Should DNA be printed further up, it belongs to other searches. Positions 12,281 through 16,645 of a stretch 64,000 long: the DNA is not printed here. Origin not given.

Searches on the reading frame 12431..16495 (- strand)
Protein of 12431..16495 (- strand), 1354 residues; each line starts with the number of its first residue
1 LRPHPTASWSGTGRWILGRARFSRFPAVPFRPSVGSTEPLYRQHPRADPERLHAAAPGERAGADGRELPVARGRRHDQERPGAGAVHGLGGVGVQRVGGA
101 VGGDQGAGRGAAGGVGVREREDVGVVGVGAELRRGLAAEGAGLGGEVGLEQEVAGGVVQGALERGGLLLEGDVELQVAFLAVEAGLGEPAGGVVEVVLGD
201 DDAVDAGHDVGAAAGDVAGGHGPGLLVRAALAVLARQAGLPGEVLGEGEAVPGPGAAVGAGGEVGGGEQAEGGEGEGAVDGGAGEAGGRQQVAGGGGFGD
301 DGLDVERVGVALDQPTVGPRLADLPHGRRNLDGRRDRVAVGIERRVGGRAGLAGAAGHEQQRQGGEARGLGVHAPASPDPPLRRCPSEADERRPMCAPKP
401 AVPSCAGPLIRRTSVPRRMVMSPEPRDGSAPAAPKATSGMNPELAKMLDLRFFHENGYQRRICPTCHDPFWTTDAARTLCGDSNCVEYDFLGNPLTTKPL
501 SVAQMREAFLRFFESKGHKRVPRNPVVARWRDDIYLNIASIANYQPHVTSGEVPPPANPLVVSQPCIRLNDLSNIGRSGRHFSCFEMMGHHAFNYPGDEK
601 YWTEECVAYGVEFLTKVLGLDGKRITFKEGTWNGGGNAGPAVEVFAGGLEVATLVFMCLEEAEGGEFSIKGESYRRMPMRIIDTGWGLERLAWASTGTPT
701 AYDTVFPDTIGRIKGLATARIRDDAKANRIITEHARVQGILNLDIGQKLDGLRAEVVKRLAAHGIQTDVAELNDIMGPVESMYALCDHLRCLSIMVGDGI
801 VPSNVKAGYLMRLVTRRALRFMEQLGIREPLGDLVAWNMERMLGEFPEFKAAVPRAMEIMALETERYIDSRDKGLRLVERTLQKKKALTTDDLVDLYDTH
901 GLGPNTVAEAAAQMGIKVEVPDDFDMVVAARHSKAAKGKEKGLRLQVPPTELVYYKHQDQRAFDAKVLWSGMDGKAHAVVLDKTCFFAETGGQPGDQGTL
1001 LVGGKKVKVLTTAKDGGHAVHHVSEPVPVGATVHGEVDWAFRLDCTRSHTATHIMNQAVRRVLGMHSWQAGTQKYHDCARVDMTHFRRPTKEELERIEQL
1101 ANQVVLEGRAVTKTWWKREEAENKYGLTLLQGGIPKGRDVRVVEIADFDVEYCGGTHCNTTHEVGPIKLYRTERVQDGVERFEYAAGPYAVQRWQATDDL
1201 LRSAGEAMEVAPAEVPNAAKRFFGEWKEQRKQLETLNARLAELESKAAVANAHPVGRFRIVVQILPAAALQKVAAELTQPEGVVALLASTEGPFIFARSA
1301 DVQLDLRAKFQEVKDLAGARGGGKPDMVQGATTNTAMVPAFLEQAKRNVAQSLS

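Call 52: search_protein_families(library=pfam, proteins=[window:12431-16495:-], max_evalue=0.001)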
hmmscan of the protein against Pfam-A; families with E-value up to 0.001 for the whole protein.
window:12431-16495:- (1354 aa): 3 families
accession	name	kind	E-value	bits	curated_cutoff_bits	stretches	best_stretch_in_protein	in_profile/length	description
PF01411.24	tRNA-synt_2c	-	3.4e-114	382.8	30.3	1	504-1040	1-551/552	tRNA synthetases class II (A)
PF07973.19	tRNA_SAD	-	3.4e-12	46.6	24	1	1140-1183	1-44/44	Threonyl and Alanyl tRNA synthetase second additional domain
PF02272.25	DHHA1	-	0.00012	22.9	25.9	1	1265-1349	13-100/102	DHHA1 domain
